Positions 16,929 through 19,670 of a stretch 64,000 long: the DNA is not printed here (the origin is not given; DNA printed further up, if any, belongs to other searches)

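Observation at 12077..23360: A Liv-type ABC transporter operon is split by two complete molybdenum-hydroxylase gene sets in L-M-S / M-S-L order and carries a sigma-54 promoter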

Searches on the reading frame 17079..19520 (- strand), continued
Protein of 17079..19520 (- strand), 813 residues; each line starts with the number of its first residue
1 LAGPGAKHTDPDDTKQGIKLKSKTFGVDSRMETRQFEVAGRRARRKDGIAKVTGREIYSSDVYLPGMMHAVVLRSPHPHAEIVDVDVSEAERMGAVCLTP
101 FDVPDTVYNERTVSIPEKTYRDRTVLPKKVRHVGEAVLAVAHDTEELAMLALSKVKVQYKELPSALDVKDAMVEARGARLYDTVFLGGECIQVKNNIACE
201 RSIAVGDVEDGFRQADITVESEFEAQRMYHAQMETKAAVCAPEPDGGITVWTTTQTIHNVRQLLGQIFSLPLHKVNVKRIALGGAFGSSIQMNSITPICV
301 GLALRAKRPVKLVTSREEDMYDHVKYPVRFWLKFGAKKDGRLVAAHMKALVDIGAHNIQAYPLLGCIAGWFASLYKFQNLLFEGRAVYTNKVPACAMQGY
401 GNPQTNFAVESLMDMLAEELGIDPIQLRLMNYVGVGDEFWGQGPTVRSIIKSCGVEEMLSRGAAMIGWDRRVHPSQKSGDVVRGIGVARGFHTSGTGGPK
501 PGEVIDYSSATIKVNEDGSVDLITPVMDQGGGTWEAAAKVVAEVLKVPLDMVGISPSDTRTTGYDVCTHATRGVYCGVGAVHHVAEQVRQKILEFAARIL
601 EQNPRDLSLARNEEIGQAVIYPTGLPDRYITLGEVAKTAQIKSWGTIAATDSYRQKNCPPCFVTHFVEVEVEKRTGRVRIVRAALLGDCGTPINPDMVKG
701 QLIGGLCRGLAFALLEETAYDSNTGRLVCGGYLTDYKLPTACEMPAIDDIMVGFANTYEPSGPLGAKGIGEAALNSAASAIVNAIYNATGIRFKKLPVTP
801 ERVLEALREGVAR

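Call 37: search_protein_families(library=ncbifam, proteins=[L001:7990-8958:+, L001:6629-7927:+, L003:5710-7110:+, L007:18919-20325:+, L003:4220-5635:+, L005:11441-12643:+, L005:12649-13515:+, L007:6791-8050:-, L001:9010-9948:+, L001:19601-20956:+], max_evalue=1e-20)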
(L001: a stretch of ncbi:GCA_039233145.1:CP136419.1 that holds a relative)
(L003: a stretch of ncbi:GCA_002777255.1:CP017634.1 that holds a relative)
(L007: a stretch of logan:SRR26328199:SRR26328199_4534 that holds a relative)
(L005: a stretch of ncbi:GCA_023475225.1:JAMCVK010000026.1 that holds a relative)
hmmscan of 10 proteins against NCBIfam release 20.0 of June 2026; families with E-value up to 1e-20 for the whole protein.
L001:7990-8958:+ (322 aa): 11 families
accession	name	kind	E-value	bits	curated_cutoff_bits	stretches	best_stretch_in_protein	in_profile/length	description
TIGR00670.1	asp_carb_tr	equivalog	1.1e-112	376.1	236.95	1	17-317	2-302/304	aspartate carbamoyltransferase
NF002032.1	PRK00856.1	equivalog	3.7e-96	321.8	263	1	17-316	2-295/297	aspartate carbamoyltransferase catalytic subunit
NF006046.0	PRK08192.1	equivalog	7.1e-86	288.5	512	1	12-319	3-318/339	aspartate carbamoyltransferase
NF008853.0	PRK11891.1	equivalog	3.3e-85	286.3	560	1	21-318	94-398/430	aspartate carbamoyltransferase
NF001986.0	PRK00779.1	subfamily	1.8e-49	168.6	306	1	14-318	4-304/307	ornithine carbamoyltransferase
TIGR00658.1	orni_carb_tr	equivalog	6.7e-44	150.3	280.85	1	17-316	2-301/304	ornithine carbamoyltransferase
NF010387.0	PRK13814.1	equivalog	5.8e-43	146.9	660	1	18-316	8-301/310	aspartate carbamoyltransferase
NF009916.0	PRK13376.1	equivalog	1.1e-37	129.7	800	1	37-321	34-336/525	bifunctional aspartate carbamoyltransferase catalytic subunit/aspartate carbamoyltransferase regulatory subunit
TIGR04384.1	putr_carbamoyl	exception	4.5e-31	108.2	500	1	20-316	4-305/330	putrescine carbamoyltransferase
NF011380.0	PRK14805.1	equivalog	6.7e-29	100.9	421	1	16-315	2-297/302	ornithine carbamoyltransferase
NF003286.0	PRK04284.1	subfamily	2.7e-21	76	515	1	12-288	3-281/332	ornithine carbamoyltransferase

L001:6629-7927:+ (432 aa): 31 families (the best 25 are shown)
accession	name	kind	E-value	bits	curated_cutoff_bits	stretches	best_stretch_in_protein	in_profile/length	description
NF006837.0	PRK09357.1-2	equivalog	2.2e-138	461.5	575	1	6-428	3-425/428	dihydroorotase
NF006845.0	PRK09357.2-6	equivalog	1.5e-137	458.8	728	1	5-427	2-427/428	dihydroorotase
NF006844.0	PRK09357.2-5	equivalog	2.4e-136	455.1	701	1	4-427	2-422/422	dihydroorotase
NF006843.0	PRK09357.2-4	equivalog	9.8e-132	439.8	786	1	5-426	2-421/431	dihydroorotase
NF006836.0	PRK09357.1-1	equivalog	6.1e-128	427.2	538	1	5-430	3-429/432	dihydroorotase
NF006839.0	PRK09357.1-4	equivalog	1.2e-126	422.8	576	1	6-426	2-421/422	dihydroorotase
TIGR00857.1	pyrC_multi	subfamily_domain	1e-123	413.4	279.05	1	24-428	6-412/412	dihydroorotase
NF006841.0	PRK09357.2-2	equivalog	9.5e-121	403.4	640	1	22-426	17-418/421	dihydroorotase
NF006558.0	PRK09059.1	equivalog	1.2e-112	376.6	645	1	5-426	4-428/430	dihydroorotase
NF006842.0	PRK09357.2-3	equivalog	3.8e-110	368.5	695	1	6-425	3-438/440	dihydroorotase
NF005791.0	PRK07627.1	equivalog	1.2e-103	347.3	442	1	5-426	2-423/425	dihydroorotase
NF005614.0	PRK07369.1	equivalog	6.1e-99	331.7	456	1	6-418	4-417/419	dihydroorotase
NF006838.0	PRK09357.1-3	equivalog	5.5e-96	322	644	1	5-426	2-422/423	dihydroorotase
TIGR03178.1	allantoinase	equivalog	1.4e-76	258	357.85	1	6-429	2-429/441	allantoinase AllB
NF002668.0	PRK02382.1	equivalog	1.5e-69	234.8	452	1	5-427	5-413/436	dihydroorotase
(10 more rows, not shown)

L003:5710-7110:+ (466 aa): 29 families (the best 25 are shown)
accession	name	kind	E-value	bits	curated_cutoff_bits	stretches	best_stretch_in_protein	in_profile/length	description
TIGR03178.1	allantoinase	equivalog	1.3e-109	367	357.85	1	4-463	1-440/441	allantoinase AllB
NF004839.0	PRK06189.1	equivalog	4.3e-107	358.5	631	1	1-464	1-447/451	allantoinase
TIGR00857.1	pyrC_multi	subfamily_domain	3.8e-101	339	279.05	1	18-451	3-412/412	dihydroorotase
NF058539.1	ergo_uti2_ErtD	equivalog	1.1e-99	334.4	650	1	3-464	2-447/449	hydantoin-5-propionate amidohydrolase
NF006559.0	PRK09060.1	equivalog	2.7e-98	329.2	482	1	2-463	4-437/444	dihydroorotase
NF002668.0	PRK02382.1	equivalog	8.1e-95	318.1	452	2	185-454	157-417/436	dihydroorotase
TIGR02033.1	D-hydantoinase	equivalog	1.4e-94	317.6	393.25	1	6-463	2-453/454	dihydropyrimidinase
NF058538.1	ergo_util_ErtD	equivalog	4.5e-91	305.9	600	1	4-464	2-446/446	hydantoin-5-propionate amidohydrolase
NF009941.0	PRK13404.1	subfamily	8.6e-90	301.6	647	1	1-463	2-460/478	dihydropyrimidinase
NF005751.0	PRK07575.1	equivalog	9.8e-86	287.9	529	1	10-460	11-432/440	dihydroorotase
NF005960.0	PRK08044.1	equivalog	6.1e-84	282.3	688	1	1-463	1-449/453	allantoinase AllB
NF006837.0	PRK09357.1-2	equivalog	3.7e-83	279.5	575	2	184-452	162-426/428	dihydroorotase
NF003271.0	PRK04250.1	equivalog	1e-80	271.4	405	1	7-462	5-402/407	dihydroorotase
NF006688.0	PRK09236.1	equivalog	1.6e-77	261.2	535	1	5-460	4-438/444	dihydroorotase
NF006836.0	PRK09357.1-1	equivalog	1.1e-72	245.1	538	1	195-454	173-430/432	dihydroorotase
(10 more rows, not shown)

L007:18919-20325:+ (468 aa): 30 families (the best 25 are shown)
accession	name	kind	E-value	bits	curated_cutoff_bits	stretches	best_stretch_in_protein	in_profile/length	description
TIGR03178.1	allantoinase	equivalog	2e-118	396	357.85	1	4-458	1-440/441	allantoinase AllB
NF004839.0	PRK06189.1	equivalog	3.4e-107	358.9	631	1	2-460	2-448/451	allantoinase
NF006559.0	PRK09060.1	equivalog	7.3e-103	344.2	482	1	2-457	4-436/444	dihydroorotase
TIGR00857.1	pyrC_multi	subfamily_domain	7.5e-101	338.1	279.05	1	19-445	4-411/412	dihydroorotase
NF002668.0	PRK02382.1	equivalog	5.9e-94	315.2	452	2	177-445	153-413/436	dihydroorotase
NF058538.1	ergo_util_ErtD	equivalog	3.1e-92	309.8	600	1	4-459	2-446/446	hydantoin-5-propionate amidohydrolase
NF058539.1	ergo_uti2_ErtD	equivalog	9.7e-90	301.6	650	1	4-447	3-434/449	hydantoin-5-propionate amidohydrolase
NF005751.0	PRK07575.1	equivalog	1.1e-84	284.4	529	1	2-451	2-428/440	dihydroorotase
TIGR02033.1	D-hydantoinase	equivalog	5.9e-84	282.6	393.25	1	6-455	2-450/454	dihydropyrimidinase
NF005960.0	PRK08044.1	equivalog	2.3e-82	277.1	688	1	1-446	1-436/453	allantoinase AllB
NF009941.0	PRK13404.1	subfamily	4.2e-81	273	647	1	2-457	3-459/478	dihydropyrimidinase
NF006688.0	PRK09236.1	equivalog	9.2e-74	248.8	535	1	5-455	4-438/444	dihydroorotase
NF006837.0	PRK09357.1-2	equivalog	6.4e-72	242.5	575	2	180-445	162-424/428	dihydroorotase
NF003271.0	PRK04250.1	equivalog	4.8e-70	236.2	405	1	3-457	2-402/407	dihydroorotase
NF006844.0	PRK09357.2-5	equivalog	4.6e-66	223.6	701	2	163-445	140-422/422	dihydroorotase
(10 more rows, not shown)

L003:4220-5635:+ (471 aa): 7 families
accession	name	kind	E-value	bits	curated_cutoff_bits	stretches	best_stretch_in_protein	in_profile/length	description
NF008909.0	PRK12273.1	subfamily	1.7e-206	686.6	510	1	1-465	5-471/474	aspartate ammonia-lyase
TIGR00839.1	aspA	equivalog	5.6e-194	645.4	681.2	1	2-465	1-466/468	aspartate ammonia-lyase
NF011092.0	PRK14515.1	subfamily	6.8e-190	631.9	876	1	2-468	12-478/479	aspartate ammonia-lyase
TIGR00979.1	fumC_II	equivalog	6.7e-147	490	664.75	1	1-456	1-457/458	class II fumarate hydratase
NF009089.0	PRK12425.1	equivalog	9.8e-116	387.3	840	1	2-460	3-462/464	class II fumarate hydratase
TIGR00838.1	argH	equivalog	4.2e-24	85.4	279.5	1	131-409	101-369/455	argininosuccinate lyase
TIGR00928.1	purB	equivalog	7.6e-22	77.7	326.2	1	130-400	90-353/436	adenylosuccinate lyase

L005:11441-12643:+ (400 aa): 6 families
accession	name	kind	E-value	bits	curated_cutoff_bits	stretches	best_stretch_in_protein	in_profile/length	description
NF006183.0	PRK08318.1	equivalog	1.3e-77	261.4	335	1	20-394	4-391/422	NAD-dependent dihydropyrimidine dehydrogenase subunit PreA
NF005574.0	PRK07259.1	equivalog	1.1e-55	188.7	269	1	18-329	3-302/304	dihydroorotate dehydrogenase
TIGR01037.2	pyrD_sub1_fam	subfamily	2.4e-55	187.7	270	1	20-329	1-299/300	dihydroorotate dehydrogenase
NF041011.1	dihydoor_dh_Arch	equivalog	2.5e-32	112.1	330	1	25-329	4-287/289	dihydroorotate dehydrogenase PyrD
NF005741.0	PRK07565.1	subfamily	3.2e-26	92.2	303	1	20-328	4-305/335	dihydroorotate dehydrogenase-like protein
NF002702.0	PRK02506.1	equivalog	9.1e-22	77.6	301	1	20-327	4-307/313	dihydroorotate oxidase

L005:12649-13515:+ (288 aa): 0 families

L007:6791-8050:- (419 aa): 17 families
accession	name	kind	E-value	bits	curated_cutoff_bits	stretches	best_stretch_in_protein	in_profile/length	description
NF006771.0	PRK09290.1-5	subfamily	1.2e-114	383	399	1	1-409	2-410/413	allantoate amidohydrolase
NF058540.1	Ncarbamyl_ErtE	equivalog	3.5e-102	342.1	520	1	2-408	7-414/418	N-carbamyl-l-glutamate amidohydrolase ErtE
TIGR01879.1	hydantase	subfamily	5.6e-102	341.7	204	1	7-404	2-397/401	hydantoinase/carbamoylase family amidase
NF006769.0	PRK09290.1-3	subfamily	1.5e-94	317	452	1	2-409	9-412/417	allantoate amidohydrolase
NF006775.0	PRK09290.2-5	equivalog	1.8e-90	303.6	479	1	13-410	20-415/419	allantoate amidohydrolase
NF009527.0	PRK12891.1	subfamily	3.2e-87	293.3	461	1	6-407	12-419/426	Zn-dependent hydrolase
NF006772.0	PRK09290.2-1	subfamily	1.3e-83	281.2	424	1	3-412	12-419/430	allantoate amidohydrolase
NF009531.0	PRK12893.1-5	equivalog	2.1e-82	276.9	486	1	2-409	6-412/421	Zn-dependent hydrolase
NF009529.0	PRK12893.1-2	equivalog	2.9e-82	276.7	508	1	2-409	6-408/411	Zn-dependent hydrolase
NF006768.0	PRK09290.1-1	equivalog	1.2e-78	264.8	532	1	5-409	6-408/411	allantoate deiminase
NF006770.0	PRK09290.1-4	equivalog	2.3e-76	257.1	372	1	7-408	4-400/403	allantoate amidohydrolase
NF009530.0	PRK12893.1-4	subfamily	6.2e-71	239.7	551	1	3-412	7-411/423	Zn-dependent hydrolase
TIGR03176.1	AllC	equivalog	1e-65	222.1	597.75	1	8-409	5-403/406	allantoate deiminase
NF006773.0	PRK09290.2-2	equivalog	2.8e-65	220.8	584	1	7-404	17-412/419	allantoate amidohydrolase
NF009528.0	PRK12893.1-1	subfamily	3.8e-61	207.2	570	1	3-408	13-414/420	Zn-dependent hydrolase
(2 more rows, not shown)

L001:9010-9948:+ (312 aa): 4 families
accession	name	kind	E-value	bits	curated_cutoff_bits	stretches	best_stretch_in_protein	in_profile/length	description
NF009007.0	PRK12352.1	subfamily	1.2e-124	415.4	266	1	1-311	1-314/316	carbamate kinase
TIGR00746.1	arcC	equivalog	1e-116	389.4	358.25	1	5-311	3-308/309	carbamate kinase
NF009008.0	PRK12354.1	subfamily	4.2e-97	325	361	1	5-311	3-299/308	carbamate kinase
NF006926.0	PRK09411.1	equivalog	3.8e-73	246.3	416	1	5-310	4-295/297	carbamate kinase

L001:19601-20956:+ (451 aa): 6 families
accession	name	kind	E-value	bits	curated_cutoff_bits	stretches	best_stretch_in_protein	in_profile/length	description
TIGR01136.1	cysKM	subfamily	1.4e-38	132.9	344.15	1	63-361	17-295/299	cysteine synthase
TIGR01139.1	cysK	equivalog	4.9e-38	131.1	350.95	1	63-362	17-295/298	cysteine synthase A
NF007989.0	PRK10717.1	equivalog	2.6e-33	115.5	387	1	76-365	38-318/334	cysteine synthase A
TIGR01138.1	cysM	equivalog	4.7e-24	85.4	394.2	1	58-294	17-238/290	cysteine synthase B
NF008735.0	PRK11761.1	equivalog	5.6e-21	75.1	413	0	66-253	26-208/296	cysteine synthase CysM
TIGR03945.1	PLP_SbnA_fam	equivalog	9.8e-21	74.1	349.95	0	66-297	21-250/304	2,3-diaminopropionate biosynthesis protein SbnA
